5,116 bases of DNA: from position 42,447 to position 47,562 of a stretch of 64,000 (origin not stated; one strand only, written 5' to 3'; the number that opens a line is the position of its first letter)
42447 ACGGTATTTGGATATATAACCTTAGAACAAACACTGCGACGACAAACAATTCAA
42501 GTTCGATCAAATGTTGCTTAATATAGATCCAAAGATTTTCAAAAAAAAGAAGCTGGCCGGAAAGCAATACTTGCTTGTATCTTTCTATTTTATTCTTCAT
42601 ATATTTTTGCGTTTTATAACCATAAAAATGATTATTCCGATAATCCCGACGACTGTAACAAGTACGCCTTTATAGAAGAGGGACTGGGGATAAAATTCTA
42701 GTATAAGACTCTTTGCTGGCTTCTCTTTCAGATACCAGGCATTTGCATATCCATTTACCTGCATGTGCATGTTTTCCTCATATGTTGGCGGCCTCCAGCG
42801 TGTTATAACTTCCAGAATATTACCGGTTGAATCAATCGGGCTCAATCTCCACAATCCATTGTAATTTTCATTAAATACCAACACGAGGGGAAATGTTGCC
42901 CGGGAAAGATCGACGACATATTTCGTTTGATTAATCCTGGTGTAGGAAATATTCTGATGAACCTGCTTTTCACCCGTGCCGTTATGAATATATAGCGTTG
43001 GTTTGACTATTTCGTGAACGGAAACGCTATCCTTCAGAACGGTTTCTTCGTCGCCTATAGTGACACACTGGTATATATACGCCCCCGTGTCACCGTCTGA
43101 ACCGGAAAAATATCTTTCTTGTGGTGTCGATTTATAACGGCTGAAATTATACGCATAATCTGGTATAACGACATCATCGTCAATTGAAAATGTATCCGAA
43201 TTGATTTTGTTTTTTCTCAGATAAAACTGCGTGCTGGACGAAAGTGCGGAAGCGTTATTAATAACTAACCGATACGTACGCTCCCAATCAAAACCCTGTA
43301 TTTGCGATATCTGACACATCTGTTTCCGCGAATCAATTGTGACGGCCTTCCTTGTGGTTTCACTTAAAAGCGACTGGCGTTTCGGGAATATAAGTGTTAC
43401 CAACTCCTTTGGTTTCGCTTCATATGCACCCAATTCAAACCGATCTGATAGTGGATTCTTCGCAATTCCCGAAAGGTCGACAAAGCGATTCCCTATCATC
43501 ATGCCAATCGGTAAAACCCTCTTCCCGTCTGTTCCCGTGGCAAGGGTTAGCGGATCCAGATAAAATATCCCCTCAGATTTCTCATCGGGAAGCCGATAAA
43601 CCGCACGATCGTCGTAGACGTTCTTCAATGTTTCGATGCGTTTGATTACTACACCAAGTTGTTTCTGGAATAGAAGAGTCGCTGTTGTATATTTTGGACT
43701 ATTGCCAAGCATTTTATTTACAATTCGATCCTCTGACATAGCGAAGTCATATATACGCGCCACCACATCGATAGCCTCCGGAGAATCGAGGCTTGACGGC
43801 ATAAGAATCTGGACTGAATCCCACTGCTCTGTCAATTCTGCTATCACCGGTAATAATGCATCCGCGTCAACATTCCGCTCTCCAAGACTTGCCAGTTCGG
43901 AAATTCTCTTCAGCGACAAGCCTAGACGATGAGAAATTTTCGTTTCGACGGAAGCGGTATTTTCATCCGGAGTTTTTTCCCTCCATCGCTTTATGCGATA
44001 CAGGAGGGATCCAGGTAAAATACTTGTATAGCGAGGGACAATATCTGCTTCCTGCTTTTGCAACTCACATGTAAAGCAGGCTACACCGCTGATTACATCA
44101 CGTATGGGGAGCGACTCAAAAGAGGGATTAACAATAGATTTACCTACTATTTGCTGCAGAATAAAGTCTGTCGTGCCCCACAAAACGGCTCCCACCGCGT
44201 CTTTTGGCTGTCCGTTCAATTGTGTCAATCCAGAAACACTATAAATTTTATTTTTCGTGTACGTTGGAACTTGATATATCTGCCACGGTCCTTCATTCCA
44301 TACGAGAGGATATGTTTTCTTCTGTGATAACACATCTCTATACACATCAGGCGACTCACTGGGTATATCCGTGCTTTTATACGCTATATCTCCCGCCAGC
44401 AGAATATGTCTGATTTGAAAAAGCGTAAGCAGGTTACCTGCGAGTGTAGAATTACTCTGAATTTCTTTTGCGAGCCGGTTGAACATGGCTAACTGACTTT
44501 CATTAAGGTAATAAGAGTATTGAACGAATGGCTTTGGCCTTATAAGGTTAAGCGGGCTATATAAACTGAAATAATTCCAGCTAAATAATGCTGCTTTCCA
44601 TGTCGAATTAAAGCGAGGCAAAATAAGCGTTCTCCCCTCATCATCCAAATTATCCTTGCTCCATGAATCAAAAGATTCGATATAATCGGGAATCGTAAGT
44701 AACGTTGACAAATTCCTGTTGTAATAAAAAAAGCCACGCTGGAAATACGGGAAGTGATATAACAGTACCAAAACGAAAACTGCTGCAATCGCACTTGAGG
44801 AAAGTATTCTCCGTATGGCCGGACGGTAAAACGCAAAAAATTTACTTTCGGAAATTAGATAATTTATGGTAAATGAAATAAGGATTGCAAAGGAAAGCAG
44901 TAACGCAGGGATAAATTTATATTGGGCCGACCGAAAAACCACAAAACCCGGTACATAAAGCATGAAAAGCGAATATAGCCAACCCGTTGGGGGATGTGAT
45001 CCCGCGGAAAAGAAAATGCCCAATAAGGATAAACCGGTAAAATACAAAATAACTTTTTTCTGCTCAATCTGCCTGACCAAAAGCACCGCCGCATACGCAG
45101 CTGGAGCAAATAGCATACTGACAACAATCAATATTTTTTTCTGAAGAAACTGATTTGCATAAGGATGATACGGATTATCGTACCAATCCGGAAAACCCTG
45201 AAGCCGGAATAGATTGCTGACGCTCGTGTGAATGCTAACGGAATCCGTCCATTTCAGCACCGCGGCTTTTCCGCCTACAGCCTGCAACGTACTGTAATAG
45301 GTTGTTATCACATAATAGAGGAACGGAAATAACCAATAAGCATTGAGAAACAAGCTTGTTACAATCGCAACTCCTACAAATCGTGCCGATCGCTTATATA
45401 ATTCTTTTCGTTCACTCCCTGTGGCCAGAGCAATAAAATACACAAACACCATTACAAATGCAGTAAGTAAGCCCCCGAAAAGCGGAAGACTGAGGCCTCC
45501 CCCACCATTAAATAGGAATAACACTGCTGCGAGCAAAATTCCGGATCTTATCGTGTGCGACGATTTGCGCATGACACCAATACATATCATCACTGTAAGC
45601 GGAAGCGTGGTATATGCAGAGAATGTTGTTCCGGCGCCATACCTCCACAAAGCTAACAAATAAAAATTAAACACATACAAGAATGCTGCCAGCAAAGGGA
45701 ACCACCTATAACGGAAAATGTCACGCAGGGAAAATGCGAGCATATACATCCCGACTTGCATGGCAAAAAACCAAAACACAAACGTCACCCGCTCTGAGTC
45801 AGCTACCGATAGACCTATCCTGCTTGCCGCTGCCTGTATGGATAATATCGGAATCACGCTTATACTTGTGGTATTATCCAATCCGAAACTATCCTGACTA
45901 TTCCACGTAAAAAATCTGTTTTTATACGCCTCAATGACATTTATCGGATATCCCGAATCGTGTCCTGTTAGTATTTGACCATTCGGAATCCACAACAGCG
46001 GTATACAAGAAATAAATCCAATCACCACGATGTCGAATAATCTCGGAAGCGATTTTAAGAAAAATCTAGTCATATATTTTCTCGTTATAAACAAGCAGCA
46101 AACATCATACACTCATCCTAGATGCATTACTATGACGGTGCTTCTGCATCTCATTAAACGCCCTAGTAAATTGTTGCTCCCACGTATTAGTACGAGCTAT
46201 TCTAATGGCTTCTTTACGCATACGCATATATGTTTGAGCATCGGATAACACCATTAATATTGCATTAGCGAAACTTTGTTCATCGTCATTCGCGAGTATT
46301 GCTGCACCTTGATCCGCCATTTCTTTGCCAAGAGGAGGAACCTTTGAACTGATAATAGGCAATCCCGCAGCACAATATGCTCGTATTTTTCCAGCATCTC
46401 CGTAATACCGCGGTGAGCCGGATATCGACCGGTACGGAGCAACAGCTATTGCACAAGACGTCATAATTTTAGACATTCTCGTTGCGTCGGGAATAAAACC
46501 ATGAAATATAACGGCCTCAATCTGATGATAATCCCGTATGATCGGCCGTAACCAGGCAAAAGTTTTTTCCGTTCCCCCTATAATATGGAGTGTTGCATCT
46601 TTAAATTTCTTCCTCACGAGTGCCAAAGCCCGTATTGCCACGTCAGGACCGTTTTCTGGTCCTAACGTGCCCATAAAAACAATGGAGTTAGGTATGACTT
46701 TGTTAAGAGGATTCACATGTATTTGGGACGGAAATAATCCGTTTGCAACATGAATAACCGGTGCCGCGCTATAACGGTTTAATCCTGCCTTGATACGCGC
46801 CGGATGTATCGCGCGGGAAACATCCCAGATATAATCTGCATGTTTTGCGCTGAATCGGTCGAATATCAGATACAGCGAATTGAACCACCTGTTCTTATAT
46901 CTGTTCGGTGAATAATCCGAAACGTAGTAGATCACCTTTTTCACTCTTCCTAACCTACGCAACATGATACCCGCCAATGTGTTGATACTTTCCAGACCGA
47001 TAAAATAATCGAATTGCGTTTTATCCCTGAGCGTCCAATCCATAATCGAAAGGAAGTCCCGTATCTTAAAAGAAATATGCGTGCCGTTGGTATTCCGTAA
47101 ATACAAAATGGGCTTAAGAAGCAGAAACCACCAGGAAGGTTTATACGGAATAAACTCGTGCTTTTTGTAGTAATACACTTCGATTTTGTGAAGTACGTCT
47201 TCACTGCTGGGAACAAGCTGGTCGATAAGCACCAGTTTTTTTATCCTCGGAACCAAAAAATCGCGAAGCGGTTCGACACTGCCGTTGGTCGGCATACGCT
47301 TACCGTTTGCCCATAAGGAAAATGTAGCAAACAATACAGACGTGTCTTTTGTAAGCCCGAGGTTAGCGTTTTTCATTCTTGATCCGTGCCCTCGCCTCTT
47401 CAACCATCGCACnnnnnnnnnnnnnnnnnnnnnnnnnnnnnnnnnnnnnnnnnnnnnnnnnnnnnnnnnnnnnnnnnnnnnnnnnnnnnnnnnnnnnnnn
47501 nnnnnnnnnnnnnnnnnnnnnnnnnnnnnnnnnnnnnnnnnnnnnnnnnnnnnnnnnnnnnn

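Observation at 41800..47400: AT-rich compositional island carrying a 1171-aa AftD/YfhO-like membrane glycosyltransferase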

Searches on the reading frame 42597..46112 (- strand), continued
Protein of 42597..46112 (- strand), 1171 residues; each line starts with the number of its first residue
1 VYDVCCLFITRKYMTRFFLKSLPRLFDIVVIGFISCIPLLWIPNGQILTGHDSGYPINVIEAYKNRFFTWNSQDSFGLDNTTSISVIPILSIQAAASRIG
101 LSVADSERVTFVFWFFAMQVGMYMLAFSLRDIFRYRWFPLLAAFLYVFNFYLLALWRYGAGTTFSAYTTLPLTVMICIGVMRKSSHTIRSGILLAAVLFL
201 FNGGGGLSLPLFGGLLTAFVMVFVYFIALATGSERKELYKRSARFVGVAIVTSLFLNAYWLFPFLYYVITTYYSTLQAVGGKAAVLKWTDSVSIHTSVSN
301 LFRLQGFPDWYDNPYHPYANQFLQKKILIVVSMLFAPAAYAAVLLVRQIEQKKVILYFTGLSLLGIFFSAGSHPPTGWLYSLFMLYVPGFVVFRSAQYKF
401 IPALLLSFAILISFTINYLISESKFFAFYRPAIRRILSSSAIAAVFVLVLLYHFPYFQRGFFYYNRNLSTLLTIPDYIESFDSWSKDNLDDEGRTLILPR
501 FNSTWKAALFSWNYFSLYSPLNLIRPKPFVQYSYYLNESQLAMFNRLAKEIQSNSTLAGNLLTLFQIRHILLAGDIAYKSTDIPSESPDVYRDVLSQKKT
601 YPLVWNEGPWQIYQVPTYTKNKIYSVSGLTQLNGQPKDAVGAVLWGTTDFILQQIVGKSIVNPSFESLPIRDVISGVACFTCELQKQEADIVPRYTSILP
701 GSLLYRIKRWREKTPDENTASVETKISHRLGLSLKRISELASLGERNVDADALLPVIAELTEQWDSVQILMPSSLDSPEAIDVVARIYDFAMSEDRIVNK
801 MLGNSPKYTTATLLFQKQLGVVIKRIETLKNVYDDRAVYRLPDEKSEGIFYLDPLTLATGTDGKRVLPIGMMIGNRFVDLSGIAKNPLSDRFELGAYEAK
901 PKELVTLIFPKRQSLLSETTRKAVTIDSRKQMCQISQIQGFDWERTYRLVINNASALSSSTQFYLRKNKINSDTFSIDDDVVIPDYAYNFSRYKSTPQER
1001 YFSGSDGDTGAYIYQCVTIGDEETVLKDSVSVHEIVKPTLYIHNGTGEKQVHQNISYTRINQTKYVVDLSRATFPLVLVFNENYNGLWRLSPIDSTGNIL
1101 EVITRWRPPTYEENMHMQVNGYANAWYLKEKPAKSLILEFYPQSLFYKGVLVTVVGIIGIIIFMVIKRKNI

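Call 39: fold_search(model_id=the predicted structure, library=pdb)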
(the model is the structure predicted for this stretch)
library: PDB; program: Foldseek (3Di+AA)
matches with E <= 10: 625; with E <= 0.001: 9
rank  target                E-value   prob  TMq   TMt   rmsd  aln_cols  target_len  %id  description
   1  6w98_A                4.4e-17  1.00  0.43  0.39  17.3      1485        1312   10  Single-Particle Cryo-EM Structure of Arabinofuranosyltransferase AftD from Mycobacteria (released 2020-05-13)
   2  6wby                  6.9e-16  1.00  0.43  0.41  18.5      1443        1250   10  Single-Particle Cryo-EM Structure of Arabinofuranosyltransferase AftD from Mycobacteria, Mutant R1389S Class 2 (released 2020-05-13)
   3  6wbx                  5.4e-14  1.00  0.42  0.39  17.8      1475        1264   10  Single-Particle Cryo-EM Structure of Arabinofuranosyltransferase AftD from Mycobacteria, Mutant R1389S Class 1 (released 2020-05-13)
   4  6ezn_F                2.4e-07  1.00  0.31  0.51  11.9       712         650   13  Cryo-EM structure of the yeast oligosaccharyltransferase (OST) complex (released 2018-01-17)
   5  9n9j_I                2.9e-07  1.00  0.27  0.41  13.8       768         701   11  Structure of a GRP94 folding intermediate engaged with a CCDC134- and FKBP11-bound secretory translocon (released 2025-11-19)
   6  6s7o_A                9.0e-07  1.00  0.29  0.47  12.9       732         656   11  Cryo-EM structure of human oligosaccharyltransferase complex OST-A (released 2019-12-18)
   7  6gxc_A                4.2e-04  1.00  0.27  0.42  12.8       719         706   12  Bacterial oligosaccharyltransferase PglB in complex with an inhibitory peptide and a reactive lipid-linked oligosaccha (released 2018-11-14)
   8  7qx6                  7.4e-04  0.89  0.10  0.14  17.9       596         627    7  mosquitocidal Cry11Aa-E583Q determined at pH 7 from naturally-occurring nanocrystals by Serial femtosecond crystallograp (released 2022-07-27)
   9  7qx4                  9.9e-04  0.84  0.10  0.14  19.2       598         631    6  mosquitocidal Cry11Aa determined at pH 7 from naturally-occurring nanocrystals by Serial femtosecond crystallography (released 2022-07-27)
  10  5ogl_A                1.2e-03  1.00  0.26  0.40   9.4       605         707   12  Structure of bacterial oligosaccharyltransferase PglB in complex with an acceptor peptide and an lipid-linked oligosac (released 2017-10-25)
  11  7qx5                  1.5e-03  0.84  0.10  0.14  18.9       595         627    6  mosquitocidal Cry11Aa-Y449F determined at pH 7 from naturally-occurring nanocrystals by Serial femtosecond crystallograp (released 2022-07-27)
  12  7qx7                  1.9e-03  0.75  0.09  0.14  19.7       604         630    7  mosquitocidal Cry11Aa-F17Y determined at pH 7 from naturally-occurring nanocrystals by Serial femtosecond crystallograph (released 2022-07-27)
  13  4ary_B                3.1e-03  0.69  0.09  0.14  20.2       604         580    9  Lepidopteran-specific toxin Cry1Ac in complex with receptor specificity determinant GalNAc (released 2013-05-15)
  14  5awo                  3.7e-03  0.72  0.07  0.12  21.2       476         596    8  Arthrobacter globiformis T6 isomalto-dextranse (released 2015-09-09)
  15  4qaw_E                4.0e-03  0.66  0.06  0.11  17.6       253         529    9  Structure of modular Xyn30D from Paenibacillus barcinonensis (released 2014-10-08)
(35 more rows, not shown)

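Call 47: find_encoding_contigs(protein=P0002, flank=10000, max_places=2)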
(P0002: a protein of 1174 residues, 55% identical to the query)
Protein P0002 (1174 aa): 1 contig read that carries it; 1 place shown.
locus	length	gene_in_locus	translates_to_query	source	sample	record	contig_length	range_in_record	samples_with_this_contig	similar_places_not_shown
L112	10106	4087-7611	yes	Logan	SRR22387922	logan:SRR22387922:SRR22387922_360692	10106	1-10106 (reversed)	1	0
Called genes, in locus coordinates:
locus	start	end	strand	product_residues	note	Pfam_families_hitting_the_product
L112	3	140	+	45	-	?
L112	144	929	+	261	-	PF13489:Methyltransf_23, PF08241:Methyltransf_11, PF08242:Methyltransf_12 (weak), PF13649:Methyltransf_25, PF13847:Methyltransf_31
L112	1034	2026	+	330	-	PF01073:3Beta_HSD, PF01370:Epimerase, PF16363:GDP_Man_Dehyd, PF07993:NAD_binding_4 (faint)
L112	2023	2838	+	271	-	PF01370:Epimerase, PF16363:GDP_Man_Dehyd (faint)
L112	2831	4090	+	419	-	PF00534:Glycos_transf_1, PF13692:Glyco_trans_1_4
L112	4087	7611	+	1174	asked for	-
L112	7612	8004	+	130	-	-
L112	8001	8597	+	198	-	PF25087:GMPPB_C (faint), PF25084:LbH_EIF2B (weak), PF00132:Hexapep, PF14602:Hexapep_2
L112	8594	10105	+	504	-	?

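Call 48: find_encoding_contigs(protein=P0003, flank=10000, max_places=2)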
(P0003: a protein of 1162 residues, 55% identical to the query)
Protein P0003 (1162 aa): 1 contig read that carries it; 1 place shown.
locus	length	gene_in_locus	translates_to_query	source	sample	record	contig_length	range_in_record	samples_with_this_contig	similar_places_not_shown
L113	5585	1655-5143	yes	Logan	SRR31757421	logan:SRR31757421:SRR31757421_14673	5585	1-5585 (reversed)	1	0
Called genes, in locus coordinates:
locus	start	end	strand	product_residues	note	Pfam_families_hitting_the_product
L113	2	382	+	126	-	?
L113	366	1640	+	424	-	PF00534:Glycos_transf_1, PF13692:Glyco_trans_1_4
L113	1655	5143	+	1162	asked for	-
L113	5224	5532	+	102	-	-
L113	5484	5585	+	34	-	?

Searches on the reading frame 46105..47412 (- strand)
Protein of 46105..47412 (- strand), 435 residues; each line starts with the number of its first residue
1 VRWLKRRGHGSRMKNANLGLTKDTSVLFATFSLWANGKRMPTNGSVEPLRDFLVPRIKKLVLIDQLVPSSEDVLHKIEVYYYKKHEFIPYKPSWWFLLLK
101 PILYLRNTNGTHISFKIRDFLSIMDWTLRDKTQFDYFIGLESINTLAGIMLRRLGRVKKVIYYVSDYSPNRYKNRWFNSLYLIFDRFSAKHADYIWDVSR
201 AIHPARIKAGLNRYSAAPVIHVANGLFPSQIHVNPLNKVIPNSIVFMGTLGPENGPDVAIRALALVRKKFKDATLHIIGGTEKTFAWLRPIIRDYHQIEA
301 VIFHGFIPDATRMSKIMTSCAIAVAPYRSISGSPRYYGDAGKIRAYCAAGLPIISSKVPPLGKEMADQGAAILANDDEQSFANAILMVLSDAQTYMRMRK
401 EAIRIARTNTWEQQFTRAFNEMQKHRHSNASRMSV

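Call 5: search_protein_families(library=pfam, proteins=[window:46105-47412:-], max_evalue=0.01)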
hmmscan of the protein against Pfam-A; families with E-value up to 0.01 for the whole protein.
window:46105-47412:- (435 aa): 3 families
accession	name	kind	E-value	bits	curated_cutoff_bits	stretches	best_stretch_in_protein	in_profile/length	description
PF13692.12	Glyco_trans_1_4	-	8.9e-19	68.6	27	1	242-391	2-142/142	Glycosyl transferases group 1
PF00534.26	Glycos_transf_1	-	4.2e-17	62.7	26.4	1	241-403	15-170/172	Glycosyl transferases group 1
PF24175.2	SU10_adaptor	-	0.0027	18.6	27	1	260-427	31-186/194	SU10 adaptor protein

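Call 6: search_protein_families(library=ncbifam, proteins=[window:46105-47412:-], max_evalue=0.01)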
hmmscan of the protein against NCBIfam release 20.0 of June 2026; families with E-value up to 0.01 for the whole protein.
window:46105-47412:- (435 aa): 6 families
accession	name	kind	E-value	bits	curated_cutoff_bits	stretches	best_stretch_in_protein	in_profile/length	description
TIGR03449.1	mycothiol_MshA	equivalog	1.5e-06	27.4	462.5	1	244-416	223-394/406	D-inositol-3-phosphate glycosyltransferase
NF047880.1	glyco_SdgA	exception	1.7e-06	26.9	800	1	217-407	291-472/488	serine-aspartate repeat adhesin O-glycosyltransferase SdgA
TIGR04047.1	MSMEG_0565_glyc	hypoth_equivalog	1e-05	24.9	259.85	1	347-418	297-367/373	MSMEG_0565 family glycosyltransferase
TIGR04063.1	stp3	hypoth_equivalog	0.0001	21.4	442.05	1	244-416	216-386/397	TIGR04063 family PEP-CTERM/XrtA system glycosyltransferase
NF047676.1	TeichurnBiosyTuaH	equivalog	0.0019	17.1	550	1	294-418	260-380/384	teichuronic acid biosynthesis protein TuaH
NF041876.1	EPS_EpsE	equivalog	0.0093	15.2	400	0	234-402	207-372/389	exopolysaccharide biosynthesis GT4 family glycosyltransferase EpsE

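Call 86: search_protein_families(library=ncbifam, proteins=[window:46105-47412:-], max_evalue=0.00001)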
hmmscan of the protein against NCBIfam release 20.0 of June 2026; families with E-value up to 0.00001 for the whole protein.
window:46105-47412:- (435 aa): 3 families
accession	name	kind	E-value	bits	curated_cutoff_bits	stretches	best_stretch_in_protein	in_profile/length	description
TIGR03449.1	mycothiol_MshA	equivalog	1.5e-06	27.4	462.5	1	244-416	223-394/406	D-inositol-3-phosphate glycosyltransferase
NF047880.1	glyco_SdgA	exception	1.7e-06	26.9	800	1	217-407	291-472/488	serine-aspartate repeat adhesin O-glycosyltransferase SdgA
TIGR04047.1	MSMEG_0565_glyc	hypoth_equivalog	1e-05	24.9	259.85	0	347-418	297-367/373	MSMEG_0565 family glycosyltransferase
